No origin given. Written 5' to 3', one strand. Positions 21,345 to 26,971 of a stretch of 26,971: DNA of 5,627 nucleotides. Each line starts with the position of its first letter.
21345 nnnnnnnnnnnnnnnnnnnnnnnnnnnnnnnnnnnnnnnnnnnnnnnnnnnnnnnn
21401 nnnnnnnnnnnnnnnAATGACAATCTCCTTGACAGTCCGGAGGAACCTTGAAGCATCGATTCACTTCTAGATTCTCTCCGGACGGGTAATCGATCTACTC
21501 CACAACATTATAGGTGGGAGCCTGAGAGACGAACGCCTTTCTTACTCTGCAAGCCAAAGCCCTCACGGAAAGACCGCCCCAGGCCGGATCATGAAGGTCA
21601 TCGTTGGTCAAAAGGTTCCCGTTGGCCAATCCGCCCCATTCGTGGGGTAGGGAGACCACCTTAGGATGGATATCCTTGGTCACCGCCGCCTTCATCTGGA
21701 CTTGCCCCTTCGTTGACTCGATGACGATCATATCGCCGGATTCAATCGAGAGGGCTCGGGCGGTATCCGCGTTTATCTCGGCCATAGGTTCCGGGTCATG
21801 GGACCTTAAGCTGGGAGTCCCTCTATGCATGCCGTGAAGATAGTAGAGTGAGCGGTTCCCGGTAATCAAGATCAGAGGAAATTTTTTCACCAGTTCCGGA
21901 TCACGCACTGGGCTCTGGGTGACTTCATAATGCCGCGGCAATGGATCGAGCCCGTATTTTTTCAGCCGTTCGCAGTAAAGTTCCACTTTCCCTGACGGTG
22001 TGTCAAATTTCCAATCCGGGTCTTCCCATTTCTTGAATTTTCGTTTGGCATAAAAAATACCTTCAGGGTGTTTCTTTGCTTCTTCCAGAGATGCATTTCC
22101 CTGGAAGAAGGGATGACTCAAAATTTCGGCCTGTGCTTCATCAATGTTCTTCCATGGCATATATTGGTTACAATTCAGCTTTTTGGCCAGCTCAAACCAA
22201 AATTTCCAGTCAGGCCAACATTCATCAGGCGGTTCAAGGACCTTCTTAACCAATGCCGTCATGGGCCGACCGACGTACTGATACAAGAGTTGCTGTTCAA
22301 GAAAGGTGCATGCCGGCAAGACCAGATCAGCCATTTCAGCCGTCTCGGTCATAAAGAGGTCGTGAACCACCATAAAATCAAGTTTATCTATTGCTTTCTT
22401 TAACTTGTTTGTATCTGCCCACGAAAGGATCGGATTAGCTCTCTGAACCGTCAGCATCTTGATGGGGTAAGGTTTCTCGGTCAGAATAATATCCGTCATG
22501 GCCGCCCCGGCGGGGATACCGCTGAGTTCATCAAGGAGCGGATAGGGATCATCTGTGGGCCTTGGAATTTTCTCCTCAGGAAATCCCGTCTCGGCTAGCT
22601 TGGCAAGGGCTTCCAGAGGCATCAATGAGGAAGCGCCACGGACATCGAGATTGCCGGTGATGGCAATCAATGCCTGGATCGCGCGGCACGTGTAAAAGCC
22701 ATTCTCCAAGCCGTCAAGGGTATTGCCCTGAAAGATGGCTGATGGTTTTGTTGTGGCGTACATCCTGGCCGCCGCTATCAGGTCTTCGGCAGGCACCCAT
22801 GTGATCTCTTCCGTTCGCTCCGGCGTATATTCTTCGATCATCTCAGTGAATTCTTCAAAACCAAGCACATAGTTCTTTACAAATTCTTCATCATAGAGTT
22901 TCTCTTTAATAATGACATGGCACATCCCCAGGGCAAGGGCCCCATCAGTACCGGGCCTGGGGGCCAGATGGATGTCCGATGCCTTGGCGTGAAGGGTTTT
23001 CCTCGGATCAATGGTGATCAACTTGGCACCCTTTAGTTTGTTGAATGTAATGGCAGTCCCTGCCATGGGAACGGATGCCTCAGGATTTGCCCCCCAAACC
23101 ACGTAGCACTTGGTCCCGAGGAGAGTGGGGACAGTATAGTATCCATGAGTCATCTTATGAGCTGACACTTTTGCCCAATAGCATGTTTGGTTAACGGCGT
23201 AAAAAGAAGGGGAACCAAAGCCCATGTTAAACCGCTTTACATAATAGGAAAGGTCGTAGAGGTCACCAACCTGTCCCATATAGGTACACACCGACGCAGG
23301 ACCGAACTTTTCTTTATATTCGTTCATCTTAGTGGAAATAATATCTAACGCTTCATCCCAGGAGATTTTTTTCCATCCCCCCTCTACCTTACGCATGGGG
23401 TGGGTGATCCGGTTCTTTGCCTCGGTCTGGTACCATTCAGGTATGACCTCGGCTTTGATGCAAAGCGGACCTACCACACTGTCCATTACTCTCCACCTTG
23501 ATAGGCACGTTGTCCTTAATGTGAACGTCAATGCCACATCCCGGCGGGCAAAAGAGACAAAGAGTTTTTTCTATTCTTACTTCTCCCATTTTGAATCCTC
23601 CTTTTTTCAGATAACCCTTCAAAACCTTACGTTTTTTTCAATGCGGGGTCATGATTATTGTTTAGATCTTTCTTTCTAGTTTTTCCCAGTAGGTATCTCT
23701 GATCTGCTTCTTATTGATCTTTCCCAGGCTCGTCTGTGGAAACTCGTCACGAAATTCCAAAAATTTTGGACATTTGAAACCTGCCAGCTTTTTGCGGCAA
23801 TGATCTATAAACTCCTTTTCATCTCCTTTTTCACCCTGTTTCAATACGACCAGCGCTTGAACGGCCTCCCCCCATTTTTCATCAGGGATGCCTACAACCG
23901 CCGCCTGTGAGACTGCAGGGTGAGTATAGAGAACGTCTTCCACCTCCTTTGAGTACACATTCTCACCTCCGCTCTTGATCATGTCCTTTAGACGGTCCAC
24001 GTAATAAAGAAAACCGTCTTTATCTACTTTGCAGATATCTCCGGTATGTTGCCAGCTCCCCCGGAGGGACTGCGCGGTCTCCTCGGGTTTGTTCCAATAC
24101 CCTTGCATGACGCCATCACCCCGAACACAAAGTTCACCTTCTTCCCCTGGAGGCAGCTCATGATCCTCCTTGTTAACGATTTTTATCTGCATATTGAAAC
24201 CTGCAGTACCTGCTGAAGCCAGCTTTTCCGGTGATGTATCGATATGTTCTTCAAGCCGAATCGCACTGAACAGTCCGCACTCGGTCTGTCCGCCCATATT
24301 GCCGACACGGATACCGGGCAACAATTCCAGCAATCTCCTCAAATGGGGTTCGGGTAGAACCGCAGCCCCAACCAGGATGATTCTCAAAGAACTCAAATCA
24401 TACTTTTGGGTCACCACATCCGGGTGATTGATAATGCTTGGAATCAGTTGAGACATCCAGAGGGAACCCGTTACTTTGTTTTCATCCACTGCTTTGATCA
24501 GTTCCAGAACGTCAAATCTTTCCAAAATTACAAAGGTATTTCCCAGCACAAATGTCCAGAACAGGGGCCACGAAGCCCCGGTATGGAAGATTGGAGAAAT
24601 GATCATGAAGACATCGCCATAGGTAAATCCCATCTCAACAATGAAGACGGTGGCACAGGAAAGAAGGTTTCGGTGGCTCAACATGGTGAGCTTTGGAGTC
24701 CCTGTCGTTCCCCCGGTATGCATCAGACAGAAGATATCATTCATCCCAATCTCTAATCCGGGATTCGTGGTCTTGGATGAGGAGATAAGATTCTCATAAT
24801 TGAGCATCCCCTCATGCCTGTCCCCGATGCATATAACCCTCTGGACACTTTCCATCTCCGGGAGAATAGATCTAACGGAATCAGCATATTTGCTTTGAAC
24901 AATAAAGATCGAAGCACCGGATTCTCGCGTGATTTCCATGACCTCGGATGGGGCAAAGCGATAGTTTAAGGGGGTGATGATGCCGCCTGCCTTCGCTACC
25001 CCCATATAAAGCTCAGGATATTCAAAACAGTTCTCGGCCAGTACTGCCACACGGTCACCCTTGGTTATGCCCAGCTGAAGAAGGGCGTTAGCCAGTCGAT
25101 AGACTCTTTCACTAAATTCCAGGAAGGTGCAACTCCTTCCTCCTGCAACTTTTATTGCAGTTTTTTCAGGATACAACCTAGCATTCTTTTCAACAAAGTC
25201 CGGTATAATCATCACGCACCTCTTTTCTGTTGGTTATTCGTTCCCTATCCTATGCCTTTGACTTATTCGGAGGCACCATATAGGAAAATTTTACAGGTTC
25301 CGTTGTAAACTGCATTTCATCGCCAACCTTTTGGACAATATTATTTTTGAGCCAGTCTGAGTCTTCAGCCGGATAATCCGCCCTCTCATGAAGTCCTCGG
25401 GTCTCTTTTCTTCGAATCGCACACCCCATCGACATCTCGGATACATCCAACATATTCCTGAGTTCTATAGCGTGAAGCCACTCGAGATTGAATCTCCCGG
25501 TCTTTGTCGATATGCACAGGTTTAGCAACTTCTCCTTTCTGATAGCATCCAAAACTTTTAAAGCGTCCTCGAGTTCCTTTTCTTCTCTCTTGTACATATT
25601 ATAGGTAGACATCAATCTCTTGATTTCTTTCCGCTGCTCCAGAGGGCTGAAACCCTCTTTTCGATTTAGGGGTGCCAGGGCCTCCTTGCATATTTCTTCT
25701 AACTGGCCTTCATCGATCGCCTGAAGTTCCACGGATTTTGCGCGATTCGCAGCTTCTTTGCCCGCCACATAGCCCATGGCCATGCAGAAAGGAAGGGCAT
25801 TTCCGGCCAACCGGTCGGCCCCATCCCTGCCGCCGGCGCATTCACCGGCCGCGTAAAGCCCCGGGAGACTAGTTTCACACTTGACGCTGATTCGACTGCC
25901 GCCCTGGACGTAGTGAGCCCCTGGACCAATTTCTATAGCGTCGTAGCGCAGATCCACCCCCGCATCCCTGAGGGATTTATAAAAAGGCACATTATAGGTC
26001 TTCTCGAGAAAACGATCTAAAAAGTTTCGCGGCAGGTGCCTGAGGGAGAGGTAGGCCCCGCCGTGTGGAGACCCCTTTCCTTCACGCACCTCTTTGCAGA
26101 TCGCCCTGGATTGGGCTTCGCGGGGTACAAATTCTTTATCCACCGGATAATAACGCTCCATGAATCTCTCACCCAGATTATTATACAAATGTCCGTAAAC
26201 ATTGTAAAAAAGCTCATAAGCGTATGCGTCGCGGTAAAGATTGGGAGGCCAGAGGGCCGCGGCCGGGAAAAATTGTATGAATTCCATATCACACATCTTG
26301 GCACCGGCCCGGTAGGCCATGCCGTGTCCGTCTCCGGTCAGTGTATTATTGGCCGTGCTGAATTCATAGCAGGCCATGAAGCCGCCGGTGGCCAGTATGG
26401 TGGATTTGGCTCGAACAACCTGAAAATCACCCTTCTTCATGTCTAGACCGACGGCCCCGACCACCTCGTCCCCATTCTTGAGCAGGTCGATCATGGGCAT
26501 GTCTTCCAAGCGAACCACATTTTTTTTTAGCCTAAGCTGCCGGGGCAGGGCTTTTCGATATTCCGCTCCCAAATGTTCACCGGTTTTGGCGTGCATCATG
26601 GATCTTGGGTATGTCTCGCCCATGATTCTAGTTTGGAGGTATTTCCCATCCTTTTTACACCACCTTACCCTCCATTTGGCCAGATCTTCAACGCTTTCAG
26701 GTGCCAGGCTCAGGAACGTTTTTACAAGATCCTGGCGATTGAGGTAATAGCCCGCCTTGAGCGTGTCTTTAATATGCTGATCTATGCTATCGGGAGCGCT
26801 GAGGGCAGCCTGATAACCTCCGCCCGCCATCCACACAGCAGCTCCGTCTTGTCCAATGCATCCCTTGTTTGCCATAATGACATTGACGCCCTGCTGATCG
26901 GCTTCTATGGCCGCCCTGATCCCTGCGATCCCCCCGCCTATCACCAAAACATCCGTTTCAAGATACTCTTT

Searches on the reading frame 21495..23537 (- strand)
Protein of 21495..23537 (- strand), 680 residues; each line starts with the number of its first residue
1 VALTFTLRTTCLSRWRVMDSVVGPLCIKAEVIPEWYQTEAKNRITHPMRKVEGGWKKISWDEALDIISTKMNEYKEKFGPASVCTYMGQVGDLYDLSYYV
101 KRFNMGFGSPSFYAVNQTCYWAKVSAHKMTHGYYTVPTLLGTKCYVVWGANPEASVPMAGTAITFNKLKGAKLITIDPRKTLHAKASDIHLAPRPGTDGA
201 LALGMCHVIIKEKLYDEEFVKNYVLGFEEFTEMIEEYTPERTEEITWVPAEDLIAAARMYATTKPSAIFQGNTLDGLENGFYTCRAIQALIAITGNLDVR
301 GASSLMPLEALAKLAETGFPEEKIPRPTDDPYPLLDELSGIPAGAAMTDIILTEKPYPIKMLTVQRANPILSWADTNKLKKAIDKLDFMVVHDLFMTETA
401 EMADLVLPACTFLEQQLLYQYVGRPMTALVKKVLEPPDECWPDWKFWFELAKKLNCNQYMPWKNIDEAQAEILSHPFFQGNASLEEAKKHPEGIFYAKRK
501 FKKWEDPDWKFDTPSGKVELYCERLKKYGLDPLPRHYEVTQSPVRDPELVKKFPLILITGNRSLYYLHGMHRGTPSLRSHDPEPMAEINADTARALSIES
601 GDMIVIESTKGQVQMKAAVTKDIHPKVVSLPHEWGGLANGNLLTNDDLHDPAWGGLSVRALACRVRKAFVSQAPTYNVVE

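Call 6: search_protein_families(library=pfam, proteins=[window:21495-23537:-], max_evalue=0.001)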
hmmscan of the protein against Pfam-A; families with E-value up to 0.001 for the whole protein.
window:21495-23537:- (680 aa): 2 families
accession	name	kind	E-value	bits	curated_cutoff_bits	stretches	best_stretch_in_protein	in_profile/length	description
PF00384.28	Molybdopterin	-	2.8e-51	175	24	1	43-453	1-353/353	Molybdopterin oxidoreductase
PF01568.27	Molydop_binding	-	1.2e-20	74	26.8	1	555-652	1-100/110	Molydopterin dinucleotide binding domain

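Call 24: search_protein_families(library=ncbifam, proteins=[window:21495-23537:-], max_evalue=0.00001)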
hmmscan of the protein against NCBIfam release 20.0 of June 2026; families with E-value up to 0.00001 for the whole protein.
window:21495-23537:- (680 aa): 27 families (the best 25 are shown)
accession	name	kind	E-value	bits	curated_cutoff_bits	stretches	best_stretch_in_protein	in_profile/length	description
TIGR01591.1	Fdh-alpha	equivalog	1.7e-93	313.9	666.25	1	23-649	35-657/672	formate dehydrogenase subunit alpha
NF012032.0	PRK15488.1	equivalog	8.4e-86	288.6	694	2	40-471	95-544/759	thiosulfate reductase PhsA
NF047855.1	AssmNtatRedNasC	equivalog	2.6e-75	254.1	1100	2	22-298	58-337/708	assimilatory nitrate reductase catalytic subunit NasC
TIGR02166.1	dmsA_ynfE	subfamily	4.2e-62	210.3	777.7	1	39-631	100-749/794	DMSO/selenate family reductase complex A subunit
TIGR03479.1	DMSO_red_II_alp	subfamily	1.7e-48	165.4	984.75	3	26-222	105-305/913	molybdopterin-dependent oxidoreductase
TIGR00509.1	bisC_fam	subfamily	2.4e-46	158.4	1017.55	2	358-631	412-704/772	molybdopterin guanine dinucleotide-containing S/N-oxide reductase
NF011566.1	PRK14990.1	exception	4.7e-39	134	1600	1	41-631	117-769/814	dimethylsulfoxide reductase subunit A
NF041885.1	selenate_YnfE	exception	2.8e-38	131.3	1675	2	41-231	106-313/805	selenate/tellurate reductase subunit YnfE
NF041884.1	selenate_YnfF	exception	7.2e-37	126.7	1650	1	41-631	103-751/798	selenate/tellurate reductase subunit YnfF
NF041323.1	Nitr_red_NasA_Halo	equivalog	5.5e-35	121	1000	2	41-298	49-306/673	assimilatory nitrate reductase NasA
NF041783.2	mnquin_red_QrcB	equivalog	2.2e-33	115.4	440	1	42-472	106-522/695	menaquinone reductase molybdopterin-binding-like subunit QrcB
NF011682.0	PRK15102.1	equivalog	4.9e-32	110.9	909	2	358-630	470-759/829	trimethylamine-N-oxide reductase TorA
TIGR02164.1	torA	equivalog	4.1e-31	107.9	1465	2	358-628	466-753/824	trimethylamine-N-oxide reductase TorA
TIGR01553.1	formate-DH-alph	equivalog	1.9e-27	95.5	814.2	1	146-224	226-304/1009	formate dehydrogenase-N subunit alpha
NF041714.1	arsenate_red_ArrA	equivalog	3.8e-23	81.6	1600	2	53-230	123-302/848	arsenate respiratory reductase molybdopterin-containing subunit ArrA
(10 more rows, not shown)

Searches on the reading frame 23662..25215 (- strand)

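Call 6: search_protein_families(library=pfam, proteins=[window:23662-25215:-], max_evalue=0.001)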
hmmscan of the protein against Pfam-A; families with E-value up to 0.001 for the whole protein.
window:23662-25215:- (517 aa): 2 families
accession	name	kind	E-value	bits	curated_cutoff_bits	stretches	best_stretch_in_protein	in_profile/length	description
PF00501.34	AMP-binding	-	2.4e-82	277.2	29.9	1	9-374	2-384/384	AMP-binding enzyme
PF13193.12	AMP-binding_C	-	1.1e-23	84.4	24.5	1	424-499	1-76/76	AMP-binding enzyme C-terminal domain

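Call 24: search_protein_families(library=ncbifam, proteins=[window:23662-25215:-], max_evalue=0.00001)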
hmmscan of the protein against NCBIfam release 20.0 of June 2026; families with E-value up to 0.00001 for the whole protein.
window:23662-25215:- (517 aa): 105 families (the best 25 are shown)
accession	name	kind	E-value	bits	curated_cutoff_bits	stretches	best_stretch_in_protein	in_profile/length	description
NF004837.0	PRK06187.1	subfamily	4.3e-143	477.4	476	1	3-514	9-527/531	long-chain-fatty-acid--CoA ligase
NF006182.0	PRK08316.1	subfamily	1.2e-126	423.3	663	1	3-512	12-520/523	fatty acyl-CoA synthetase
NF009233.0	PRK12583.1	subfamily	7.4e-96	321.7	832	1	3-515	19-556/558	fatty acid CoA ligase family protein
NF004797.0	PRK06145.1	equivalog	6e-95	318.4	850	1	1-509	1-495/499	acyl-CoA synthetase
NF005307.0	PRK06839.1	equivalog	6.2e-95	318.7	748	1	4-507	4-491/496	o-succinylbenzoate--CoA ligase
NF005676.0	PRK07470.1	equivalog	1.7e-94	317.4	774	1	4-510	22-530/544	acyl-CoA synthetase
NF005801.1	PRK07656.1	equivalog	5.2e-93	312.4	657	1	4-506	3-500/500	FadD3 family acyl-CoA ligase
NF005863.0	PRK07798.1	subfamily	1.9e-88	297.4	543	1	4-507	6-529/540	acyl-CoA synthetase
NF052269.1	Staph_lig_FadD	equivalog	2.1e-88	296.9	650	1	6-512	4-496/499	long-chain-fatty-acid--CoA ligase FadD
NF005857.1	PRK07786.1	exception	7.9e-87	291.9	733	1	9-509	16-512/513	fatty-acid--CoA ligase FadD5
NF004808.0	PRK06155.1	equivalog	8e-87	291.7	722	1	2-508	21-521/542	ATP-dependent acyl-CoA ligase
NF006020.0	PRK08162.1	subfamily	3e-85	286.6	677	1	6-509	23-538/545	acyl-CoA synthetase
NF002966.0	PRK03640.1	equivalog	5.8e-85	285.7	556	1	2-508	2-479/483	o-succinylbenzoate--CoA ligase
NF006181.0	PRK08314.1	subfamily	6.8e-85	285.4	705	2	134-512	180-557/563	long-chain-fatty-acid--CoA ligase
NF004758.0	PRK06087.1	equivalog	1.4e-83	281.2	736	1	5-515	27-541/548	medium-chain fatty-acid--CoA ligase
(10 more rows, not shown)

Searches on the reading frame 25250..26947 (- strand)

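Call 6: search_protein_families(library=pfam, proteins=[window:25250-26947:-], max_evalue=0.001)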
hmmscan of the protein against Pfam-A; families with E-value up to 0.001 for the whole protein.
window:25250-26947:- (565 aa): 5 families
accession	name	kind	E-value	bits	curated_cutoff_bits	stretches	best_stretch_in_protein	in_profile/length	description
PF00890.30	FAD_binding_2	-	9.8e-61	206.6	20.4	1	2-385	4-414/414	FAD binding domain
PF02910.25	Succ_DH_flav_C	-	2.5e-24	86.1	20.8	1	439-563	1-128/130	Fumarate reductase flavoprotein C-term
PF07992.20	Pyr_redox_2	-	5.1e-07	29.8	26.1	0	1-37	4-35/291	Pyridine nucleotide-disulphide oxidoreductase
PF03486.20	HI0933_like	-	1.8e-06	28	50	1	1-397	4-243/244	HI0933-like protein Rossmann domain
PF01134.28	GIDA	-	0.00081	19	22.1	0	1-26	3-28/391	Glucose inhibited division protein A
